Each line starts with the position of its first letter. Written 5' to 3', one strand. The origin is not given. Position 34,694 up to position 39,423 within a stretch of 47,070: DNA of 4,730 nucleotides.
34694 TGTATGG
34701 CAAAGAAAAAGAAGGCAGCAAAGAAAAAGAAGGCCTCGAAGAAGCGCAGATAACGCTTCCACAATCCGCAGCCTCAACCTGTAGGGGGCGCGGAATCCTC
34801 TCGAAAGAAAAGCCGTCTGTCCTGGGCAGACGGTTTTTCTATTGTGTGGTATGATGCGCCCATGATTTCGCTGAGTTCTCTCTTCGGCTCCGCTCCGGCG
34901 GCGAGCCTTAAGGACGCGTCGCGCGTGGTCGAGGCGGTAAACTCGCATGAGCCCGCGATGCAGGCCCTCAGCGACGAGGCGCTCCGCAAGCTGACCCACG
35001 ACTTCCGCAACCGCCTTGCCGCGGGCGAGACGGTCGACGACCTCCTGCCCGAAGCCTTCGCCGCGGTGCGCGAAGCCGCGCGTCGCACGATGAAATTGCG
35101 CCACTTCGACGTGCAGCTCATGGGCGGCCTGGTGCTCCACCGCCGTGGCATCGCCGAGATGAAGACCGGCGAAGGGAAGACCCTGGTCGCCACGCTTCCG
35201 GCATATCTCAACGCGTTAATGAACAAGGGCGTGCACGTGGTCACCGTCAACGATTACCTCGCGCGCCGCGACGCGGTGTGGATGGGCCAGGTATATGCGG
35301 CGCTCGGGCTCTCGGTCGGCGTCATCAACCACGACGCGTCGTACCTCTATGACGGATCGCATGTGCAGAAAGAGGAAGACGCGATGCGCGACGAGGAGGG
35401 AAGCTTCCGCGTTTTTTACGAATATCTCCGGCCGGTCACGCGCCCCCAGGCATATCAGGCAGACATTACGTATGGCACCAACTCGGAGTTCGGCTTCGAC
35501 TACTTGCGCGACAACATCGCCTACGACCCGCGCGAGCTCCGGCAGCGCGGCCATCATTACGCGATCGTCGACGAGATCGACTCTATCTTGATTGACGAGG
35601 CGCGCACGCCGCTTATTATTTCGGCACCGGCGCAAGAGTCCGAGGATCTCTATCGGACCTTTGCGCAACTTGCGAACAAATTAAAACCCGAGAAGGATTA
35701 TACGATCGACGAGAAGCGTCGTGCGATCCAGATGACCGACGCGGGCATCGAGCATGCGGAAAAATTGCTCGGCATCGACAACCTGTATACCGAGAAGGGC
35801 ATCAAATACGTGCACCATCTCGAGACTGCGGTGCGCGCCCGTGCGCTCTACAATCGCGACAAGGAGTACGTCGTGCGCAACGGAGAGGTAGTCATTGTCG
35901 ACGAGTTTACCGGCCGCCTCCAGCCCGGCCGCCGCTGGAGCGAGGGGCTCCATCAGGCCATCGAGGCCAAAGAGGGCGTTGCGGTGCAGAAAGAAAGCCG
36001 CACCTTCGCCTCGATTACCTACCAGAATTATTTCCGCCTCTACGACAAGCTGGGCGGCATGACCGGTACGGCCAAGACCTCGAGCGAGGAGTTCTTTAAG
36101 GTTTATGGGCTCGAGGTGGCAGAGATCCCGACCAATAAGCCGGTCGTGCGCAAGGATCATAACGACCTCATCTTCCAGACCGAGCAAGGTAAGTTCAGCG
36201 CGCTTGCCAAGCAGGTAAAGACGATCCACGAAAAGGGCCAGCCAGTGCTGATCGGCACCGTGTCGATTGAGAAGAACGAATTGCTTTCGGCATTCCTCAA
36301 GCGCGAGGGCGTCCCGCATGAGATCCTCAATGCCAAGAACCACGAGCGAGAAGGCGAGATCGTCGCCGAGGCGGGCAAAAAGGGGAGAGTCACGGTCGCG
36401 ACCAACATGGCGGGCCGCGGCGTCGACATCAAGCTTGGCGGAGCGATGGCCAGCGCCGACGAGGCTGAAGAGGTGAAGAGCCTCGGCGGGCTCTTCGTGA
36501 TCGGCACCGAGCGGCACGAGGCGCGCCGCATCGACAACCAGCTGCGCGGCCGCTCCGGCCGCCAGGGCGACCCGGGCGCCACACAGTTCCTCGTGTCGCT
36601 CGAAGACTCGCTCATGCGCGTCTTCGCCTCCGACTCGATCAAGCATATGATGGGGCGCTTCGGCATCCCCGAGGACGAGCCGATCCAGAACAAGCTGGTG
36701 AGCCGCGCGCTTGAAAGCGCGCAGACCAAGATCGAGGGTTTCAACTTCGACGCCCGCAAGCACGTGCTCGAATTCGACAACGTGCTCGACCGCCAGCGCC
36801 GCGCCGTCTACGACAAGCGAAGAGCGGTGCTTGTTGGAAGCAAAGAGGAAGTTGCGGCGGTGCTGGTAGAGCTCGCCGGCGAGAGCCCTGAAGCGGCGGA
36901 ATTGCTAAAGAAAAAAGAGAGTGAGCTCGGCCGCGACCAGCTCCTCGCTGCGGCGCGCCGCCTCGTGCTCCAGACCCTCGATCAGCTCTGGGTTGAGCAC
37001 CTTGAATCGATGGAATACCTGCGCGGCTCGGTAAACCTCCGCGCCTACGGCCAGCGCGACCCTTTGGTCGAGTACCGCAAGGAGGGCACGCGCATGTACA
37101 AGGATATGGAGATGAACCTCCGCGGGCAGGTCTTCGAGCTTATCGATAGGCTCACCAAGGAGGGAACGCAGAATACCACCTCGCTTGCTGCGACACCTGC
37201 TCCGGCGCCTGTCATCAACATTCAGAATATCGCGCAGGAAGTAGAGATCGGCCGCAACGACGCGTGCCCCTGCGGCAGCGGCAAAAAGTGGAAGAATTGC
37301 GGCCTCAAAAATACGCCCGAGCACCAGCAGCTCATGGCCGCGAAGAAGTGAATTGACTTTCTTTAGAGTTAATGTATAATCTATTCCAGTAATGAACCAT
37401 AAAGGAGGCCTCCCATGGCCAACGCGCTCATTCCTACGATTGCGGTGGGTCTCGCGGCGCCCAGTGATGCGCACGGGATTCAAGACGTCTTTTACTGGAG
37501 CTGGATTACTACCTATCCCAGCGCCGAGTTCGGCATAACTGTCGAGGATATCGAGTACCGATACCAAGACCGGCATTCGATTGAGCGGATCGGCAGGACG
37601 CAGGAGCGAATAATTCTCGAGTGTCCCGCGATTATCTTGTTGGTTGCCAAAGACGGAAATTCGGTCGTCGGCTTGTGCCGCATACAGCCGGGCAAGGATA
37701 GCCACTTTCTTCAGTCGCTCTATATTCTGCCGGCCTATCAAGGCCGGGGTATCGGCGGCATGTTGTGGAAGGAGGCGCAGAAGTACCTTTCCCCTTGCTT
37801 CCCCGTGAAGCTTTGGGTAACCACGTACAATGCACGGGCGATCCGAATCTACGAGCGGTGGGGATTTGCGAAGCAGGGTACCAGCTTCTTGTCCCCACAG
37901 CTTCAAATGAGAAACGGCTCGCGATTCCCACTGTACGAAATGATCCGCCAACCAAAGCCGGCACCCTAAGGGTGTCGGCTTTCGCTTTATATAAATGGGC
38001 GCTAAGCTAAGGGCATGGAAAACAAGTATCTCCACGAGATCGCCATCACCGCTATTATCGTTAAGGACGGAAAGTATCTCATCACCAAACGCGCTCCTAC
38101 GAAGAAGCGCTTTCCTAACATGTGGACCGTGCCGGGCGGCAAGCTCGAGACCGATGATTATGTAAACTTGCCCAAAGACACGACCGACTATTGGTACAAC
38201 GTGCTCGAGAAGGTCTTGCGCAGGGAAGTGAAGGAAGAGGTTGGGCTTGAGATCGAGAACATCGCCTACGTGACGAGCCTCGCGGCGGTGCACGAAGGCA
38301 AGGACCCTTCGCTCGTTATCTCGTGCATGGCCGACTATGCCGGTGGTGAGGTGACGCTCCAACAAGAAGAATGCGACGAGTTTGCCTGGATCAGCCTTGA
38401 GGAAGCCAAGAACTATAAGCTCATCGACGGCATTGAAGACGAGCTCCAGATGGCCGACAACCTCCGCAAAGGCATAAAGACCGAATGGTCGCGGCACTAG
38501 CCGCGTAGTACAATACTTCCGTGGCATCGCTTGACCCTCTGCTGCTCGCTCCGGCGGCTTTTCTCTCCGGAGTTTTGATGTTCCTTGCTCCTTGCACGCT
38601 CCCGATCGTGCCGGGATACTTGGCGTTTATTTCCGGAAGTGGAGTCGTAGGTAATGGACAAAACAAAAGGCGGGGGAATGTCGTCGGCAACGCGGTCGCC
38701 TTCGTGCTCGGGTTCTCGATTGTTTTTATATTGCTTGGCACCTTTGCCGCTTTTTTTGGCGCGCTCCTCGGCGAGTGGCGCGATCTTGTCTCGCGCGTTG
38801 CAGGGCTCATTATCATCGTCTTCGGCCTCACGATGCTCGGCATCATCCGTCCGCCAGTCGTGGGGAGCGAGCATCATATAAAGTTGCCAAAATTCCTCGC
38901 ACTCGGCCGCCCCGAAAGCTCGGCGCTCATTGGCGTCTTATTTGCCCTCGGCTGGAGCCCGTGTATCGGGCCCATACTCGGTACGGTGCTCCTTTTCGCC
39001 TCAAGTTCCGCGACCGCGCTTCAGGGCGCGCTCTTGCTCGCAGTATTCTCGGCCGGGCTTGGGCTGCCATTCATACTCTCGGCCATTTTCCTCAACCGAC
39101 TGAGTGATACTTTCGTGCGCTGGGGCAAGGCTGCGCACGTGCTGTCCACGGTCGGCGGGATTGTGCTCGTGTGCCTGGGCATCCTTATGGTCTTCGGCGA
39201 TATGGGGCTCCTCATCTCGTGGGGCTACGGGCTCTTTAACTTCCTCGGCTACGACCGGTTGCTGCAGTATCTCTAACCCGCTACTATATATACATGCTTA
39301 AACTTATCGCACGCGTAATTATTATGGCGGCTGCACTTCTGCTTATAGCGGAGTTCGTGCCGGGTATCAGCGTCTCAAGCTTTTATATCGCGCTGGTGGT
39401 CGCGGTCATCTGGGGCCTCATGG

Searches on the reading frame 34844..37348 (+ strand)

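Call 73: search_protein_families(library=pfam, proteins=[window:34844-37348:+], max_evalue=0.05)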
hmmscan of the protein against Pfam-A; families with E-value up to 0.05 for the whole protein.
window:34844-37348:+ (835 aa): 7 families
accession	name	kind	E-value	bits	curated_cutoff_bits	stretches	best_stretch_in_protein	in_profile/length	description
PF07517.20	SecA_DEAD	-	2.9e-122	407.9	24.6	1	11-417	2-289/290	SecA DEAD-like domain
PF21090.3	P-loop_SecA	-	2.6e-79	266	27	2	433-537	1-105/205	SecA P-loop domain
PF07516.18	SecA_SW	-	3.9e-43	148.3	26.7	2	684-767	115-196/200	SecA Wing and Scaffold domain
PF01043.26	SecA_PP_bind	-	1.1e-42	145.5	23.5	1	266-374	2-110/110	SecA preprotein cross-linking domain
PF02810.21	SEC-C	-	2.5e-06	27.7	20.4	1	804-819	1-16/19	SEC-C motif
PF00271.37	Helicase_C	-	0.00035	21.3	23.5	1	450-574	2-109/110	Helicase conserved C-terminal domain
PF00270.35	DEAD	-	0.0083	16.3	26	0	102-129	17-45/167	DEAD/DEAH box helicase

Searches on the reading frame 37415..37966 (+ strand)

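Call 73: search_protein_families(library=pfam, proteins=[window:37415-37966:+], max_evalue=0.05)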
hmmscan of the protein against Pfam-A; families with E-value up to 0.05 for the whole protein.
window:37415-37966:+ (184 aa): 5 families
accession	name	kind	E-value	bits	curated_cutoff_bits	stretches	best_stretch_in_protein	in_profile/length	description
PF00583.31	Acetyltransf_1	-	7.1e-14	52.5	20.7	1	65-151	27-116/116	Acetyltransferase (GNAT) family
PF13508.13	Acetyltransf_7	-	1.9e-13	51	27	1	74-152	4-83/84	Acetyltransferase (GNAT) domain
PF13673.13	Acetyltransf_10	-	2.3e-11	44.2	23.6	1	71-157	29-113/128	Acetyltransferase (GNAT) domain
PF08445.16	FR47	-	8.7e-05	22.9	22.1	1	95-154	20-80/86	FR47-like protein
PF14542.12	Acetyltransf_CG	-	0.038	14.5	30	0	82-124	9-52/80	GCN5-related N-acetyl-transferase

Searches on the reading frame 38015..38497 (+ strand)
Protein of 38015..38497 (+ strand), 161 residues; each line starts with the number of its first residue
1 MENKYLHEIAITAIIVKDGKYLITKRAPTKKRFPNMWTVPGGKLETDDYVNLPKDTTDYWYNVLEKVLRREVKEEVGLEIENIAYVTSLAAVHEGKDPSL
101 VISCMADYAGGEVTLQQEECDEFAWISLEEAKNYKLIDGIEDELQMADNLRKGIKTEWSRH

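Call 73: search_protein_families(library=pfam, proteins=[window:38015-38497:+], max_evalue=0.05)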
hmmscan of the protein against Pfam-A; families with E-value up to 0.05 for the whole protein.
window:38015-38497:+ (161 aa): 2 families
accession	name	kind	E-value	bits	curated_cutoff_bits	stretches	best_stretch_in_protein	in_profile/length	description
PF00293.34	NUDIX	-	1.4e-14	54.6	21.1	1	10-133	5-120/134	NUDIX domain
PF14815.12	NUDIX_4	-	1.1e-06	28.9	35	1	13-136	3-103/113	NUDIX domain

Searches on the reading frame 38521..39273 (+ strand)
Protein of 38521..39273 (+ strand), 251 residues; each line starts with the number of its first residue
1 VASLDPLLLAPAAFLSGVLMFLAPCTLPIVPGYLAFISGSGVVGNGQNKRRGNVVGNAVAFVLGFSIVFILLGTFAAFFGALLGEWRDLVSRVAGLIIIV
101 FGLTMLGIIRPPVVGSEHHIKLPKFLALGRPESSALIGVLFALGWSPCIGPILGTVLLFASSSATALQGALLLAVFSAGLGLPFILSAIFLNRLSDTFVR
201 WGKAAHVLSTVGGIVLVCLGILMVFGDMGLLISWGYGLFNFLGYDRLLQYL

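Call 73: search_protein_families(library=pfam, proteins=[window:38521-39273:+], max_evalue=0.05)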
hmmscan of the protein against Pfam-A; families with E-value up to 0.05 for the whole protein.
window:38521-39273:+ (251 aa): 2 families
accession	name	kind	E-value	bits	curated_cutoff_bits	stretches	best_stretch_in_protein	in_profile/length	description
PF02683.22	DsbD_TM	-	2.6e-18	66.6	27.1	1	11-223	6-214/219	Cytochrome C biogenesis protein transmembrane domain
PF13386.12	DsbD_2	-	3.4e-09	37.3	24.9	1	13-221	2-198/199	Cytochrome C biogenesis protein transmembrane region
